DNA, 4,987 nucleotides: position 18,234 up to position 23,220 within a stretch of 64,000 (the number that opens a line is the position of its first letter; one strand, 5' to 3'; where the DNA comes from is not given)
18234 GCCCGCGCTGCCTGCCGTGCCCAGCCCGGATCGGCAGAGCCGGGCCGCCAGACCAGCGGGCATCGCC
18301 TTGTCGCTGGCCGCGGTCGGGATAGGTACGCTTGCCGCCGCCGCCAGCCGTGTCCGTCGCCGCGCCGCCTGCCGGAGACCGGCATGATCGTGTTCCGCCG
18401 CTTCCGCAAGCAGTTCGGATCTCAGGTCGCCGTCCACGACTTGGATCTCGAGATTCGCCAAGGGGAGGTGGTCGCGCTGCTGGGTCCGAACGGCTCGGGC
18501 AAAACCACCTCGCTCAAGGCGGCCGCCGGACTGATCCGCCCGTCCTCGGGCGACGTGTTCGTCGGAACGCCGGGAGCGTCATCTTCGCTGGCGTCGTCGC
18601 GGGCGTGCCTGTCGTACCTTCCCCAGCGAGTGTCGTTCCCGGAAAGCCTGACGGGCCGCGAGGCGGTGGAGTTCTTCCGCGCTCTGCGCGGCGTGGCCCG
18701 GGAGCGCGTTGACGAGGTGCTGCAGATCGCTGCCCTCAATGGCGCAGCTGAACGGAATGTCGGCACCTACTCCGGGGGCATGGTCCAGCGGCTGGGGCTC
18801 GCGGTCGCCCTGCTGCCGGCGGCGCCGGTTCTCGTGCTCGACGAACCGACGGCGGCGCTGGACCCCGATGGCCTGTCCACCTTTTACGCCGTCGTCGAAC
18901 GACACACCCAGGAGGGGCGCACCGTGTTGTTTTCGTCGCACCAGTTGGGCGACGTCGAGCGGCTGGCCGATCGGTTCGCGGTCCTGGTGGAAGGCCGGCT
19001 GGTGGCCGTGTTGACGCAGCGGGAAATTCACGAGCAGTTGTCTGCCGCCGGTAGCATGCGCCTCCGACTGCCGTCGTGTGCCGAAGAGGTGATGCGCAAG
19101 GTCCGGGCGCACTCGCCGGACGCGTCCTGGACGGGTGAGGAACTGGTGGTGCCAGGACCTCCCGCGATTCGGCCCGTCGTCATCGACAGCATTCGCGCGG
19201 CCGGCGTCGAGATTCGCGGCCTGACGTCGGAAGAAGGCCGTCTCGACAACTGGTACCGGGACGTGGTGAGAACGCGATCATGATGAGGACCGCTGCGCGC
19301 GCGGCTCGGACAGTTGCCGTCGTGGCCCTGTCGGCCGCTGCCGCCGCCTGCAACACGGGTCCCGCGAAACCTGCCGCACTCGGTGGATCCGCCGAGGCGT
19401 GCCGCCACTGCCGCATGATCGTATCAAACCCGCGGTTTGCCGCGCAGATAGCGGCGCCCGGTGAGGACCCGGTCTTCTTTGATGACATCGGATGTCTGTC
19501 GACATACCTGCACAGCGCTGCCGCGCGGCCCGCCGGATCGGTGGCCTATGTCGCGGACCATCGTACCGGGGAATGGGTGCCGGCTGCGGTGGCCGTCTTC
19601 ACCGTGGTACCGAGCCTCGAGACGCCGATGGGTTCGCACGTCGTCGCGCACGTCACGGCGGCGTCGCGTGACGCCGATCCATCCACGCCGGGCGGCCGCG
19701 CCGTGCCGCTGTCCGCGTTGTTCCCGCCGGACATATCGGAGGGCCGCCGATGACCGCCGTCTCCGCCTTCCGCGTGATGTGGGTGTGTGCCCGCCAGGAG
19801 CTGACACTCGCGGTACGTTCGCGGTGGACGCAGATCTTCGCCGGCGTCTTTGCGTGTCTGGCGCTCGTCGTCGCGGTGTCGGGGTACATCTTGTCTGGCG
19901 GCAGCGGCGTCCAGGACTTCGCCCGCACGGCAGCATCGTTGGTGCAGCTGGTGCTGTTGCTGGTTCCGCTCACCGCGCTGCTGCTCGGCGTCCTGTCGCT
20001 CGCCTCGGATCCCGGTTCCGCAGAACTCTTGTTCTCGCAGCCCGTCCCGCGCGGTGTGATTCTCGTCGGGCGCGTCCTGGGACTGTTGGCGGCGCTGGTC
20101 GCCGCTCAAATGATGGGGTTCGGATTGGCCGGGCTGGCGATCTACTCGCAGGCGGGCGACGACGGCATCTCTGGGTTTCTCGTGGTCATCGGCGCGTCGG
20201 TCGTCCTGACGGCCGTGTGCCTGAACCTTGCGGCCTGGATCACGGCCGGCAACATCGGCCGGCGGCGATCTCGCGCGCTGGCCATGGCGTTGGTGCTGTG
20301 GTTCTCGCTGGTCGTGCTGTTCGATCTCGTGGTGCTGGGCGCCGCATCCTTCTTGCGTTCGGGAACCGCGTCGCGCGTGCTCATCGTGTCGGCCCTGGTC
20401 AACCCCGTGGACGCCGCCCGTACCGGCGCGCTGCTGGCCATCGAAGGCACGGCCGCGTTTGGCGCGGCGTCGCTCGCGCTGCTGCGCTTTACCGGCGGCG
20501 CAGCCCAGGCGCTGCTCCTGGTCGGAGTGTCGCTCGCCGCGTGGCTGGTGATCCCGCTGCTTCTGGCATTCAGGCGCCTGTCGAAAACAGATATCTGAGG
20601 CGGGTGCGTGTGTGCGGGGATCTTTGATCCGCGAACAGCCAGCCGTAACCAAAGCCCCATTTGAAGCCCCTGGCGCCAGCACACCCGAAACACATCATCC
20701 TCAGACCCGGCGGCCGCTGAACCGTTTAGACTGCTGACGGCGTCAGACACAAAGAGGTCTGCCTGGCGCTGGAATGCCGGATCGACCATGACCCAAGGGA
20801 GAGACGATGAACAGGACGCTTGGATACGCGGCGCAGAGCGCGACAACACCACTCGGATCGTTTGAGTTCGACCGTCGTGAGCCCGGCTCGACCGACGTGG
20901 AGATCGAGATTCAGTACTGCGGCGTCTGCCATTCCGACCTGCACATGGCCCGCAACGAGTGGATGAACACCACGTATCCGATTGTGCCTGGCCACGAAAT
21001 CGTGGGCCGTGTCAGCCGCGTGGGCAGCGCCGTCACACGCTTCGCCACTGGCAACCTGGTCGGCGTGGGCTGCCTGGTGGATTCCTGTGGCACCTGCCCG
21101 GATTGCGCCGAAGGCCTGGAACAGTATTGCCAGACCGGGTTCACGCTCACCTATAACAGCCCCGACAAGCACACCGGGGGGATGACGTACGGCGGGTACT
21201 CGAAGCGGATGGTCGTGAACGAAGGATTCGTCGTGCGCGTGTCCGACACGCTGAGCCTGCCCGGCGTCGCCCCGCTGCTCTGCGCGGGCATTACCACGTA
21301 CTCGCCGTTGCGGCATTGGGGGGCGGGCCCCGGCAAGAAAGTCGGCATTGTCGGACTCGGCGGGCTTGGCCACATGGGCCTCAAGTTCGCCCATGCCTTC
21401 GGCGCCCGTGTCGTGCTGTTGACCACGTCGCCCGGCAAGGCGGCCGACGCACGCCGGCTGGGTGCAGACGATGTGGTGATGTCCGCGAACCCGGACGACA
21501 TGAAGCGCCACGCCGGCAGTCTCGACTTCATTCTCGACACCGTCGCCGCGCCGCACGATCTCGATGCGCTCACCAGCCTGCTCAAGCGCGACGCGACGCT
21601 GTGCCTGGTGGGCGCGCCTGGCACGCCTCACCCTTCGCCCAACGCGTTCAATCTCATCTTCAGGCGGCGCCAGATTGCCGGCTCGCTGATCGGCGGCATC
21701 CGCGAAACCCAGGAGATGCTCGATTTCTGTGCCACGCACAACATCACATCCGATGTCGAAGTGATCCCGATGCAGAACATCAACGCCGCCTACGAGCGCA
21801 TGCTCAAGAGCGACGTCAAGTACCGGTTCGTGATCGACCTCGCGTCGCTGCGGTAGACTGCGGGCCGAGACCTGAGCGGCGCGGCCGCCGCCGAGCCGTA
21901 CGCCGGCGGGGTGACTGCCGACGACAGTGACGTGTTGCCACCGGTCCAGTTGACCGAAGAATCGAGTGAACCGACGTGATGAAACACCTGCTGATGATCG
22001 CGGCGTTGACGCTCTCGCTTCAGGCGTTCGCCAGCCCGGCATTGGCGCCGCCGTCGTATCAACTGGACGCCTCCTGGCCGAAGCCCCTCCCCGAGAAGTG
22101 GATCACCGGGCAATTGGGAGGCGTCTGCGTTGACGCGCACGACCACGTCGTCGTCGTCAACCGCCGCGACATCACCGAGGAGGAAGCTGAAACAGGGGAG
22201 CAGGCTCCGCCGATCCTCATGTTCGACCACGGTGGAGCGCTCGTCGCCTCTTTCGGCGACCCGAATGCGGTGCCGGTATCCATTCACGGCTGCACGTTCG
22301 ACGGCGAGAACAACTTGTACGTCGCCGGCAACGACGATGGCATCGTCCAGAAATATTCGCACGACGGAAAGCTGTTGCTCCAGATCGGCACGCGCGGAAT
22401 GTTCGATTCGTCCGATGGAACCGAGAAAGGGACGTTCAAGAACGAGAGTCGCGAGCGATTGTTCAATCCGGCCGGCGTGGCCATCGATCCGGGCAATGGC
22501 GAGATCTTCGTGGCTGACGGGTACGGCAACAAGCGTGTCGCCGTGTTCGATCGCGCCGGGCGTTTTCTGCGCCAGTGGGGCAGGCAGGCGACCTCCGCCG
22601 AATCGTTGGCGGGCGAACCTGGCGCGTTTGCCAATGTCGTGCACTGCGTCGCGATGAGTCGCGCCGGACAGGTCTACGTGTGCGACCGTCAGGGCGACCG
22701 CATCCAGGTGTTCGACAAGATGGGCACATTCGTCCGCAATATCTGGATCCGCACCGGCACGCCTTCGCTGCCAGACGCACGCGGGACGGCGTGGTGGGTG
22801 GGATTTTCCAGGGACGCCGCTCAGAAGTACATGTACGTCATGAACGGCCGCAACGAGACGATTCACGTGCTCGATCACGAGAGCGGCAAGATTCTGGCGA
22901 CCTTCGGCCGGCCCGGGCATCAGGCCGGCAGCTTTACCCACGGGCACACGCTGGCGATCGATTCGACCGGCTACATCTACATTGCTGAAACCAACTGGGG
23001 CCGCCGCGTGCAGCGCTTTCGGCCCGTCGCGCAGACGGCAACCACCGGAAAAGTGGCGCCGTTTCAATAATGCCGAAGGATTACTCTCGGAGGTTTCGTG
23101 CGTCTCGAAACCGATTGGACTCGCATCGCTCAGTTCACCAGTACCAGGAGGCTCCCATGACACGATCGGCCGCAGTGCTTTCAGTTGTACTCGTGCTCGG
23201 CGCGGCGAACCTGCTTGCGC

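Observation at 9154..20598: Clade II nos cluster fused to a private Rieske/cytochrome b/pentahaem module and a cytoplasmic GltD-like NAD(P)H subunit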

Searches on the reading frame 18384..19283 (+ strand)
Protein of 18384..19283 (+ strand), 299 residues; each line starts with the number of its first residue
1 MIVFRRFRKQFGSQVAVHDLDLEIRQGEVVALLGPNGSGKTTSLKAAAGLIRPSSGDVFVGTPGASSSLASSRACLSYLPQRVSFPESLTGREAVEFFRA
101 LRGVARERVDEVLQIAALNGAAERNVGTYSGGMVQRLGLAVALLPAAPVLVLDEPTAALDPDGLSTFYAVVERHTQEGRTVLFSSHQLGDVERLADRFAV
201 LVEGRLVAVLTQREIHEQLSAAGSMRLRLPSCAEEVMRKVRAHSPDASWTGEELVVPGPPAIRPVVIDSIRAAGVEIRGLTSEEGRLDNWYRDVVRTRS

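Call 4: search_protein_families(library=pfam, proteins=[window:18384-19283:+])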
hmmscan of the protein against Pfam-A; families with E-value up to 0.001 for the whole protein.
window:18384-19283:+ (299 aa): 5 families
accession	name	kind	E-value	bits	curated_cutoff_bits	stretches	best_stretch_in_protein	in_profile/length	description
PF00005.33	ABC_tran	-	7.1e-28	98.4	25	1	18-157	2-137/137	ABC transporter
PF13304.12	AAA_21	-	4.4e-14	53.7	27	1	123-187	232-299/304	AAA domain, putative AbiEii toxin, Type IV TA system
PF02463.25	SMC_N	-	0.00018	21.5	40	0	28-46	25-43/220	RecF/RecN/SMC N terminal domain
PF13191.12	AAA_16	-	0.00045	21.2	32.6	1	25-179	20-163/167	AAA ATPase domain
PF13604.12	AAA_30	-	0.00047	20.4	27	0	28-65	19-56/191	AAA domain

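Call 5: search_protein_families(library=ncbifam, proteins=[window:18384-19283:+])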
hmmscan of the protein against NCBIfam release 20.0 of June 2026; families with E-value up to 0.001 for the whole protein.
window:18384-19283:+ (299 aa): 189 families (the best 25 are shown)
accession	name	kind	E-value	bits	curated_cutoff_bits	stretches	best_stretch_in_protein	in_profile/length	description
TIGR01188.1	drrA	subfamily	4.5e-50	170.7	312.45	1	9-222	1-218/302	daunorubicin resistance ABC transporter, ATP-binding protein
TIGR03740.1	galliderm_ABC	subfamily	1.3e-42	146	309.75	1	6-207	5-203/223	lantibiotic protection ABC transporter ATP-binding subunit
TIGR03522.1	GldA_ABC_ATP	equivalog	2.4e-39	135.6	402.6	1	5-294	6-300/301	gliding motility-associated ABC transporter ATP-binding subunit GldA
NF010060.0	PRK13537.1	equivalog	1.3e-37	129.4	521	1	2-213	16-231/314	nodulation factor ABC transporter ATP-binding protein NodI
NF040873.1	AztA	equivalog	4.8e-35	120.9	220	1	11-194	2-185/191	zinc ABC transporter ATP-binding protein AztA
TIGR01189.1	ccmA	equivalog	3.6e-34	118.2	131.6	1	12-188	11-187/198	heme ABC exporter ATP-binding protein CcmA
NF008409.0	PRK11231.1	equivalog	2.4e-33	115.6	375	1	8-215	9-225/255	Fe(3+) dicitrate ABC transporter ATP-binding protein FecE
TIGR04521.1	ECF_ATPase_2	equivalog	3.3e-33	115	330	2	105-243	120-259/279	energy-coupling factor transporter ATPase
TIGR01288.1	nodI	equivalog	2e-32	112.4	424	1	6-208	9-215/303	nodulation factor ABC transporter ATP-binding protein NodI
NF033858.1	ABC2_perm_RbbA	equivalog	4e-32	111.1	1050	1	5-221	270-490/909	ribosome-associated ATPase/putative transporter RbbA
NF007082.0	PRK09536.1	equivalog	8.7e-32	110.7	537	1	10-209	12-220/402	corrinoid ABC transporter ATPase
TIGR00968.1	3a0106s01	subfamily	1.2e-31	110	342.75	1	4-220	3-223/237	sulfate ABC transporter ATP-binding protein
TIGR03864.1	PQQ_ABC_ATP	hypoth_equivalog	2.9e-31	108.8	302.25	1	3-221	3-225/236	ABC transporter, ATP-binding subunit, PQQ-dependent alcohol dehydrogenase system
TIGR01257.1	rim_protein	equivalog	3.8e-31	107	4012.85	1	13-220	1951-2162/2272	rim ABC transporter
NF010059.0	PRK13536.1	equivalog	7.1e-31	107.2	549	1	5-209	47-255/342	nodulation factor ABC transporter ATP-binding protein NodI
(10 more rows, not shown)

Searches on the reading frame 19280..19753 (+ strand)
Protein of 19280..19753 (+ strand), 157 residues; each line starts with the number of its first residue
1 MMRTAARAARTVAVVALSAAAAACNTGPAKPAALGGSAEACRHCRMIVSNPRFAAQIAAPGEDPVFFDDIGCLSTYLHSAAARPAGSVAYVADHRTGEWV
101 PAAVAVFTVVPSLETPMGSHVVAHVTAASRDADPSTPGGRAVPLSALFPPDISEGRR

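Call 4: search_protein_families(library=pfam, proteins=[window:19280-19753:+])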
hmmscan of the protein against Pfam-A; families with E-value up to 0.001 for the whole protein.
window:19280-19753:+ (157 aa): 1 family
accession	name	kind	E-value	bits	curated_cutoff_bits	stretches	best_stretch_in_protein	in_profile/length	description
PF05573.18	NosL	-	2.4e-07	31.6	24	1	38-132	7-111/131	NosL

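Call 5: search_protein_families(library=ncbifam, proteins=[window:19280-19753:+])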
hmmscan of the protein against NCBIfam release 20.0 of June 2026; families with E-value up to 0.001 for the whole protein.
window:19280-19753:+ (157 aa): 0 families

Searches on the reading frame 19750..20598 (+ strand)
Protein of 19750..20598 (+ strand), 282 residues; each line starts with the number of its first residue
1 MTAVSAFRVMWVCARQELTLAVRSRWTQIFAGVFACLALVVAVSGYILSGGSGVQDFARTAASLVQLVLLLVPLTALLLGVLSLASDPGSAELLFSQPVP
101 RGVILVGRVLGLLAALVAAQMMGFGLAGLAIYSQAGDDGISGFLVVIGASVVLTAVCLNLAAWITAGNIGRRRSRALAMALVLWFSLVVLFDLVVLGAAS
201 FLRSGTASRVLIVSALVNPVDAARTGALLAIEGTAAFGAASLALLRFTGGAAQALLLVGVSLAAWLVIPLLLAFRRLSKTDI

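Call 4: search_protein_families(library=pfam, proteins=[window:19750-20598:+])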
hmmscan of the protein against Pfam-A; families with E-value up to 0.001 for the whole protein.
window:19750-20598:+ (282 aa): 1 family
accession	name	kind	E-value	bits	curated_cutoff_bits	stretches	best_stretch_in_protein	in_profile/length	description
PF12679.13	ABC2_membrane_2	-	2.4e-15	57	27.2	1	11-281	1-282/283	ABC-2 family transporter protein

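Call 5: search_protein_families(library=ncbifam, proteins=[window:19750-20598:+])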
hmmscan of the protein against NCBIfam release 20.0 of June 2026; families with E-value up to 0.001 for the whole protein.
window:19750-20598:+ (282 aa): 0 families

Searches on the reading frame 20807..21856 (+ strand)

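Call 7: search_protein_families(library=pfam, proteins=[window:20807-21856:+], max_evalue=0.00001)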
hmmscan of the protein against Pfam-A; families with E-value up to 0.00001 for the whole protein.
window:20807-21856:+ (349 aa): 3 families
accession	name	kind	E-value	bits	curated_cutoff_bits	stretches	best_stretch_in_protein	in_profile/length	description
PF08240.17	ADH_N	-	3.4e-25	88.7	23.5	1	28-146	2-103/104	Alcohol dehydrogenase GroES-like domain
PF00107.32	ADH_zinc_N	-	1.2e-22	80.6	31.8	1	186-309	1-128/129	Zinc-binding dehydrogenase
PF13602.12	ADH_zinc_N_2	-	3.9e-06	28.3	27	1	218-332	1-123/134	Zinc-binding dehydrogenase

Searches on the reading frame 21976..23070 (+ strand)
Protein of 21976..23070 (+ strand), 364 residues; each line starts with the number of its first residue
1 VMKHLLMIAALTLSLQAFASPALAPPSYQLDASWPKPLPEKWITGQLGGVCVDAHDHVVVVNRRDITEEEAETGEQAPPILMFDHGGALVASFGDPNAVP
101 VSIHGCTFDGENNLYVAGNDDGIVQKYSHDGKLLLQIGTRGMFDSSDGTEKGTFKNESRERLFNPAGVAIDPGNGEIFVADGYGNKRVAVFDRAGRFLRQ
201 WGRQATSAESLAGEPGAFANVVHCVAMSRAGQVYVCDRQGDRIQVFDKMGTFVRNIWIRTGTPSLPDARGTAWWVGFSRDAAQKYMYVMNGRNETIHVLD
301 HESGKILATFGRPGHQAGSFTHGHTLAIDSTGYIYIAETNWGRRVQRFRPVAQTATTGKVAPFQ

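Call 7: search_protein_families(library=pfam, proteins=[window:21976-23070:+], max_evalue=0.00001)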
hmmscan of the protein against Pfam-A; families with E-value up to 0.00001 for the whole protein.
window:21976-23070:+ (364 aa): 3 families
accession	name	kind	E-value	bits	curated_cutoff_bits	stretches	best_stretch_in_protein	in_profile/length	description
PF01436.27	NHL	-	1.9e-12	47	20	1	164-191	3-28/28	NHL repeat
PF08450.18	SGL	-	1.6e-08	34.9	26.3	0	151-201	173-220/246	SMP-30/Gluconolactonase/LRE-like region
PF17170.10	DUF5128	-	5.7e-07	29.4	22.9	0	174-204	53-82/321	6-bladed beta-propeller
